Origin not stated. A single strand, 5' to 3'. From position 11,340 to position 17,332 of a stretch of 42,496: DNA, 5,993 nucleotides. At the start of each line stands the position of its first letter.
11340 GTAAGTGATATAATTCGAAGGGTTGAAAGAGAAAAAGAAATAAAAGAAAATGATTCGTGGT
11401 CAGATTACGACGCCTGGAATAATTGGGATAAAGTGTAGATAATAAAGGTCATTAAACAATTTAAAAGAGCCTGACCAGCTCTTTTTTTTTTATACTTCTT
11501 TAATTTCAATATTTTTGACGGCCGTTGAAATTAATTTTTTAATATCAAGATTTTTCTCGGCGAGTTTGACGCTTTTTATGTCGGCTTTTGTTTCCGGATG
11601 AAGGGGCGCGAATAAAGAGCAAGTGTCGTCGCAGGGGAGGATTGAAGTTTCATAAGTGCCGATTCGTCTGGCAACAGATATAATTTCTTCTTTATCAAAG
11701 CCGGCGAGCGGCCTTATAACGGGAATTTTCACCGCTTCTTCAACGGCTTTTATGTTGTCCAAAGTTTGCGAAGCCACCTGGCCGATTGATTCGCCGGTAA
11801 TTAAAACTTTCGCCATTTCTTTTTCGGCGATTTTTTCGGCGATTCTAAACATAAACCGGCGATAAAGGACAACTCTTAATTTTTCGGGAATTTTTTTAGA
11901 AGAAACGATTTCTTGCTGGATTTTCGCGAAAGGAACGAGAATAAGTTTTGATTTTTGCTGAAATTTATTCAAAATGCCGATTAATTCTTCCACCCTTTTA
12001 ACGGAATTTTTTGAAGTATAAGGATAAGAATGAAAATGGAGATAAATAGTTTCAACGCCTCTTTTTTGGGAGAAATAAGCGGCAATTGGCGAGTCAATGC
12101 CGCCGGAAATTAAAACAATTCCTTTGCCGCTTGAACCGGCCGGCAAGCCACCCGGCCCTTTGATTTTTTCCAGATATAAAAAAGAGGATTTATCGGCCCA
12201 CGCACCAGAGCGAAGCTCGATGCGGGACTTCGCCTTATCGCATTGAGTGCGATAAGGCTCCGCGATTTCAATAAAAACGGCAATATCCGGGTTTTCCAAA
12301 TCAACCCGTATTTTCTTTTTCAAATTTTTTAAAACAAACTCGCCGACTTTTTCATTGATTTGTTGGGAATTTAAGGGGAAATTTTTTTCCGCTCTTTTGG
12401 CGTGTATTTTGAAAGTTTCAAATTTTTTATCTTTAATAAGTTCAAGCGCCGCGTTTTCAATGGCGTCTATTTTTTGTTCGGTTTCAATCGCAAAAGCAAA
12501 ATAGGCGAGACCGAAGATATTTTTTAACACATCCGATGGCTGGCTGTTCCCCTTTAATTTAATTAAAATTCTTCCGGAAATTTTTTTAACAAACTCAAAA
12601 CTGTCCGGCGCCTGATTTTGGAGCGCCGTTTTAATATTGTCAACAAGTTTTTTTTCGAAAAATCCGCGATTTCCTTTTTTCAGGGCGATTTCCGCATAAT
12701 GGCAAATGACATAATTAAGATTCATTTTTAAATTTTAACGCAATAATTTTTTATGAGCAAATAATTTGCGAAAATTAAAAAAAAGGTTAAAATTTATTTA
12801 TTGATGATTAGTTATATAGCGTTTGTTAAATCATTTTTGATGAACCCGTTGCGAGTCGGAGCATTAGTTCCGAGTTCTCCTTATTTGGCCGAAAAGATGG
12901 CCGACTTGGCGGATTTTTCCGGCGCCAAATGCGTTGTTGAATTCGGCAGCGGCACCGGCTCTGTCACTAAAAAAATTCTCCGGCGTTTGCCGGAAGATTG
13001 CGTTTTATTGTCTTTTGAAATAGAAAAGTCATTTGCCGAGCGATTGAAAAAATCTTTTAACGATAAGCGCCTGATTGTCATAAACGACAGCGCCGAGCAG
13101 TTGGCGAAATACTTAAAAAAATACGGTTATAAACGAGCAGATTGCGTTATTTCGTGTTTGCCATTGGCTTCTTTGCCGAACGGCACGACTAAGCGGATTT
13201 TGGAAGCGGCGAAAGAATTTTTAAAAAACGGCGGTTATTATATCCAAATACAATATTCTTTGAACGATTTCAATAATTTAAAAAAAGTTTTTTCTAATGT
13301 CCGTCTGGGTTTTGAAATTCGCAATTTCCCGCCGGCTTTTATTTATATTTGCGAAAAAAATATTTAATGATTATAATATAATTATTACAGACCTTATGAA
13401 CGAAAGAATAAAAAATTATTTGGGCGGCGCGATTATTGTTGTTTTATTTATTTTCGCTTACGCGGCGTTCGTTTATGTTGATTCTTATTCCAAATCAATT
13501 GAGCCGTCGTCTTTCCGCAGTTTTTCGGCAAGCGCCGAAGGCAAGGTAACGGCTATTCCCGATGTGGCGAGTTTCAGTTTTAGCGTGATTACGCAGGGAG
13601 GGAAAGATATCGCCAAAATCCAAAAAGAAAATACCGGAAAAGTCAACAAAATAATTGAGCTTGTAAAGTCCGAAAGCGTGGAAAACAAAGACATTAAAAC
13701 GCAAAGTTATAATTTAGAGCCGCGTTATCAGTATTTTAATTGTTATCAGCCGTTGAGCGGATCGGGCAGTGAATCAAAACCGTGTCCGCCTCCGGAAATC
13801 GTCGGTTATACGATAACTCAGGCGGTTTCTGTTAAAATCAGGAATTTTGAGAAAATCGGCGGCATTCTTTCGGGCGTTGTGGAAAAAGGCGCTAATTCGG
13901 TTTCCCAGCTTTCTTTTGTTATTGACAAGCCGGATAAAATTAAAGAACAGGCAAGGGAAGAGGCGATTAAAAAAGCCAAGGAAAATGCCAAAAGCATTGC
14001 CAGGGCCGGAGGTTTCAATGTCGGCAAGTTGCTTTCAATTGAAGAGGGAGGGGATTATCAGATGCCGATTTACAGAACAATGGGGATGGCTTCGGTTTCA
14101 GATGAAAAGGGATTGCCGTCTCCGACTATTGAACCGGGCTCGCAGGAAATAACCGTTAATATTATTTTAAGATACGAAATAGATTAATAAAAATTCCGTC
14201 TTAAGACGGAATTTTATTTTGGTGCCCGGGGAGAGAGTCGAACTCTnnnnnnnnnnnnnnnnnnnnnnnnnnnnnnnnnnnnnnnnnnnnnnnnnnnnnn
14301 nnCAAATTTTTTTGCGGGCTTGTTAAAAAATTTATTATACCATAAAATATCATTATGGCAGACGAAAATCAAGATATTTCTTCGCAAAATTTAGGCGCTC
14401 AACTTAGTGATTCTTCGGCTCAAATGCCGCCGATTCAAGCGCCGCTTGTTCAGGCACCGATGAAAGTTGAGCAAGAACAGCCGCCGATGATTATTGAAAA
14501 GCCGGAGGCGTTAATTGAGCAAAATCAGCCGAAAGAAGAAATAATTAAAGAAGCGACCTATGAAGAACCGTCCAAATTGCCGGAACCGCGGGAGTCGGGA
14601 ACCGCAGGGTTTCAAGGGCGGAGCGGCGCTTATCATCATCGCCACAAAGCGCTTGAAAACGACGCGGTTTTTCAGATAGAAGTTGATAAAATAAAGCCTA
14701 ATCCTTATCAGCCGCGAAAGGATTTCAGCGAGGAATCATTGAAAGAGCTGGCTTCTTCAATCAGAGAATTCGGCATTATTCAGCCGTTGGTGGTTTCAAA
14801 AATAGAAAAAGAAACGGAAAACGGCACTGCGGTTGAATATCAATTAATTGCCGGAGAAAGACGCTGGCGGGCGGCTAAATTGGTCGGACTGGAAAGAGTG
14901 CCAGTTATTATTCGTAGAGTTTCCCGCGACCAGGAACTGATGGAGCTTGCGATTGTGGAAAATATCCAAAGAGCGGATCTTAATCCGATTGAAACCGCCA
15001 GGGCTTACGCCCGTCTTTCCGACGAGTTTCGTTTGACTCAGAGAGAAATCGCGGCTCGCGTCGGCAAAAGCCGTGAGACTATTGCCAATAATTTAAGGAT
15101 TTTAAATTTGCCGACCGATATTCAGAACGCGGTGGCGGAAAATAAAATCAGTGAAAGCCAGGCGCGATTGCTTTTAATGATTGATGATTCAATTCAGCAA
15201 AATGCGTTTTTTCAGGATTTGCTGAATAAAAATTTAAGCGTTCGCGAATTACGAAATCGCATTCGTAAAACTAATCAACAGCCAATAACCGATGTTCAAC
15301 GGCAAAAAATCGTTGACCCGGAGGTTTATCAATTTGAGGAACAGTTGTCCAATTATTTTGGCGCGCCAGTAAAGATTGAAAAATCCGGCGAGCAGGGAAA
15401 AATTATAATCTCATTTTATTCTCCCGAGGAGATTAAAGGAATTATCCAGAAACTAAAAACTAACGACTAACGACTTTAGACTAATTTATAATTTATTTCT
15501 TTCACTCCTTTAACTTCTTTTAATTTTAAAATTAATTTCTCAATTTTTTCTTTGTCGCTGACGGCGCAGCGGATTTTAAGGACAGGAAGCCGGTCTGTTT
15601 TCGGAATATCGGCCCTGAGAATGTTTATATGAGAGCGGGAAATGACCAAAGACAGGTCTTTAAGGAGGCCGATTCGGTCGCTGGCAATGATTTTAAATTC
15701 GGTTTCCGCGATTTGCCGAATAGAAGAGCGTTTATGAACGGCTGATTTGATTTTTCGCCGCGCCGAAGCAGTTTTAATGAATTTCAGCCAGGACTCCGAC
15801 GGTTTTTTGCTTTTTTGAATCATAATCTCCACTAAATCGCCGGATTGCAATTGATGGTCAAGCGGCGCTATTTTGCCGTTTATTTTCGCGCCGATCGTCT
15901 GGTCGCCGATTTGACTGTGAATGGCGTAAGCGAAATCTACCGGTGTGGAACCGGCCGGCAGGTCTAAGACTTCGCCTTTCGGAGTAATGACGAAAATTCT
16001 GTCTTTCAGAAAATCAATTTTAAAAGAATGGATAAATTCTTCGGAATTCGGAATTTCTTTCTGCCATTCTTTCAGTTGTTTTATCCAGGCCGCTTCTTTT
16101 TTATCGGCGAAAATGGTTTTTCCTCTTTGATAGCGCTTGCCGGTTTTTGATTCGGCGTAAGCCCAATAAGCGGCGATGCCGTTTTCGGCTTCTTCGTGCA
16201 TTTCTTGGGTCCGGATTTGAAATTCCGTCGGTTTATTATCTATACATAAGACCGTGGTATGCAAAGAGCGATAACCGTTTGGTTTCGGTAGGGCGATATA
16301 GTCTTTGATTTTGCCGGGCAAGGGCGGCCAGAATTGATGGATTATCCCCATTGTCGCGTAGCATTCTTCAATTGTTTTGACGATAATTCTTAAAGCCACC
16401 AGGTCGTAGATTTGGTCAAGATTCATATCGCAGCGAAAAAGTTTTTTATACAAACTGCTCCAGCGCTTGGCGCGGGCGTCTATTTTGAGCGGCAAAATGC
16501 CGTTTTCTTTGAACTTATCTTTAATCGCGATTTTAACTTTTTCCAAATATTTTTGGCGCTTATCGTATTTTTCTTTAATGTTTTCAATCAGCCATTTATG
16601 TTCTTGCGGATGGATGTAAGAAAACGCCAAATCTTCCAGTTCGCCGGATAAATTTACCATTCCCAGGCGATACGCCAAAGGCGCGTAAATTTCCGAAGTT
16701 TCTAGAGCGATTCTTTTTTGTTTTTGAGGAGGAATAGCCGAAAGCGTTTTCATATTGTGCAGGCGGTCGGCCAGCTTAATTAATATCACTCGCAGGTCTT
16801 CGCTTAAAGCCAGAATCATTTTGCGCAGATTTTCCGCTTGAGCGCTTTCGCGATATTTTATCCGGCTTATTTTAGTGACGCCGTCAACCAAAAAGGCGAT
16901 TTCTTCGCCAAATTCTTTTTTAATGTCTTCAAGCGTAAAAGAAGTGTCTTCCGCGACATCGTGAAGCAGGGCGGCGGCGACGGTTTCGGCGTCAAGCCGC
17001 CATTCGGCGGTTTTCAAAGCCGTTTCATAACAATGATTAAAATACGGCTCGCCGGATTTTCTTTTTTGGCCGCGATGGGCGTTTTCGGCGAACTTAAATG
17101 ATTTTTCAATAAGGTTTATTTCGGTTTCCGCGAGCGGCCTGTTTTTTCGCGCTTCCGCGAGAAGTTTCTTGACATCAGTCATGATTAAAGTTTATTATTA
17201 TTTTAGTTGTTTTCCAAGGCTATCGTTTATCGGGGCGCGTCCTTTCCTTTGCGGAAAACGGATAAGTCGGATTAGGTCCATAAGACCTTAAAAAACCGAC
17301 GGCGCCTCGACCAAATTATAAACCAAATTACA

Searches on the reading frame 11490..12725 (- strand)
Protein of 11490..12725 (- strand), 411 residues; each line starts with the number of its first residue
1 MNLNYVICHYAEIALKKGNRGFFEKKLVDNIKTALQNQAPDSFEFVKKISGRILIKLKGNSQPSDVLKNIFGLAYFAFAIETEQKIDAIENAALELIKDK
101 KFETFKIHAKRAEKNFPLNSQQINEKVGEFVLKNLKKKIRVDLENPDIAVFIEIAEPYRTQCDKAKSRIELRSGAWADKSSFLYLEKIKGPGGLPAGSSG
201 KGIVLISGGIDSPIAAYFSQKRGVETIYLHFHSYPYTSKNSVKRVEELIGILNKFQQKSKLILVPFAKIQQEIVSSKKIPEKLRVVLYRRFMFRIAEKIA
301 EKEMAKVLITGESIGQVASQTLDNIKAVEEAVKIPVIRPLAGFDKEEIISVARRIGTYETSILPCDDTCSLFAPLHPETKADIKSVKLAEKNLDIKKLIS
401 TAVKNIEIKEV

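Call 58: search_protein_families(library=pfam, proteins=[window:11490-12725:-], max_evalue=0.001)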
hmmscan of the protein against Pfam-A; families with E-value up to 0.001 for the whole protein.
window:11490-12725:- (411 aa): 4 families
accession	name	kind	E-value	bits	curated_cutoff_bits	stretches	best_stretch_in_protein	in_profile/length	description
PF02568.20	ThiI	-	2.4e-67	226.8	20.5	1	197-394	1-196/197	Thiamine biosynthesis protein (ThiI)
PF02926.22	THUMP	-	3.5e-15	56.6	20.6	1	85-155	3-75/84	THUMP domain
PF22025.1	ThiI_fer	-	3.3e-14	53.5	25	1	6-76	2-71/72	ThiI ferredoxin-like domain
PF06508.19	QueC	-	7.6e-06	26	22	1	202-365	2-177/210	Queuosine biosynthesis protein QueC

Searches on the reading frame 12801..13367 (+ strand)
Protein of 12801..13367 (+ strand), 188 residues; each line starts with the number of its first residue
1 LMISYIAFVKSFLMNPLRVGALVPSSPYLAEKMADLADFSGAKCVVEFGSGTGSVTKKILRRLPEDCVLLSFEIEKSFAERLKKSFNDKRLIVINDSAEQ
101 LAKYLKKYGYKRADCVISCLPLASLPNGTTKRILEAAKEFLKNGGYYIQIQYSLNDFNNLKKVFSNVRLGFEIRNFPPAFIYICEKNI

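Call 58: search_protein_families(library=pfam, proteins=[window:12801-13367:+], max_evalue=0.001)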
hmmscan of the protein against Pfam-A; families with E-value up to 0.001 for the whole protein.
window:12801-13367:+ (188 aa): 6 families
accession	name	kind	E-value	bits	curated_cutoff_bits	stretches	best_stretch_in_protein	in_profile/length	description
PF13649.12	Methyltransf_25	-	7.4e-07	30.2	27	1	45-145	1-97/97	Methyltransferase domain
PF08242.18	Methyltransf_12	-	3.3e-06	28.2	30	1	46-146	1-97/98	Methyltransferase domain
PF00398.26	RrnaAD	-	1e-05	25.2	24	1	29-132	18-114/263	Ribosomal RNA adenine dimethylase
PF05175.20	MTS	-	0.00012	22.2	23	1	42-169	32-159/170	Methyltransferase small domain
PF01564.23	Spermine_synth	-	0.00023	21.2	22.9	1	73-151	56-132/186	Spermine/spermidine synthase domain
PF08241.18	Methyltransf_11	-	0.00035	21.6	21.2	1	47-148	2-94/95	Methyltransferase domain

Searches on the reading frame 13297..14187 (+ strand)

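Call 58: search_protein_families(library=pfam, proteins=[window:13297-14187:+], max_evalue=0.001)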
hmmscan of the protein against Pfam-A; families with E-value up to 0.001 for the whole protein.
window:13297-14187:+ (296 aa): 1 family
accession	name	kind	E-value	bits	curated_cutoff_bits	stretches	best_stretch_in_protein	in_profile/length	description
PF04402.19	SIMPL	-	1e-45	157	25.2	1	78-292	3-204/205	Protein of unknown function (DUF541)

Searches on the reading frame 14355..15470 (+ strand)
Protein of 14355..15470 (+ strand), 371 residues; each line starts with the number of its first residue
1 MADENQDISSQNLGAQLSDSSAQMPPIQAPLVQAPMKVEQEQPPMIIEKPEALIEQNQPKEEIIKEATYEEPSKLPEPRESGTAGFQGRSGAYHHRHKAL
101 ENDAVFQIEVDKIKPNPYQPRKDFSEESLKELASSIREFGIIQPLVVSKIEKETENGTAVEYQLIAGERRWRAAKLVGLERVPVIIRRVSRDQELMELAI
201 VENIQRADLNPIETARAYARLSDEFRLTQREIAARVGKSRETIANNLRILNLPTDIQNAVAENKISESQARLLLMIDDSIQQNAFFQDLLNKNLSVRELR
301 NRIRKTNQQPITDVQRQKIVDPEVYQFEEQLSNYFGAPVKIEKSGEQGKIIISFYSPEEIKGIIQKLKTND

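Call 58: search_protein_families(library=pfam, proteins=[window:14355-15470:+], max_evalue=0.001)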
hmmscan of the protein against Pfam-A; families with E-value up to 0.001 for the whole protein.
window:14355-15470:+ (371 aa): 4 families
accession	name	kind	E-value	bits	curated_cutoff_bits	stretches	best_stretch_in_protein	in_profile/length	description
PF17762.8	HTH_ParB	-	1e-33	116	22.6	1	208-307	2-101/102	ParB HTH domain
PF02195.25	ParB_N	-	1.8e-33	114.9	26.3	1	105-205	3-95/95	ParB N-terminal domain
PF23552.2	ParB_C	-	1.4e-09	37.7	23.8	1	321-368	2-50/50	ParB dimerisation domain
PF23433.1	DUF7119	-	0.00098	19.4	30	0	246-308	67-128/141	Family of unknown function (DUF7119)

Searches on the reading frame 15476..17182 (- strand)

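Call 58: search_protein_families(library=pfam, proteins=[window:15476-17182:-], max_evalue=0.001)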
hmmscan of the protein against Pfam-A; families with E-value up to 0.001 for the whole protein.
window:15476-17182:- (568 aa): 5 families
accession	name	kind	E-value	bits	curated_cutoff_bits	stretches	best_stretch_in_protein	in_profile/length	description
PF13328.12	HD_4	-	2.4e-50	170.8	27.2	1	29-175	2-155/156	HD domain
PF04607.23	RelA_SpoT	-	1.1e-34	119.5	27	1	237-346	2-112/113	Region found in RelA / SpoT proteins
PF02824.27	TGS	-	1.8e-23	82.7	22.2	1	396-454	1-59/60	TGS domain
PF01966.28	HD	-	2e-13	51.1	22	1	47-144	1-116/116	HD domain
PF13291.12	ACT_4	-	7.9e-11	42.9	27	1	494-563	7-78/80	ACT domain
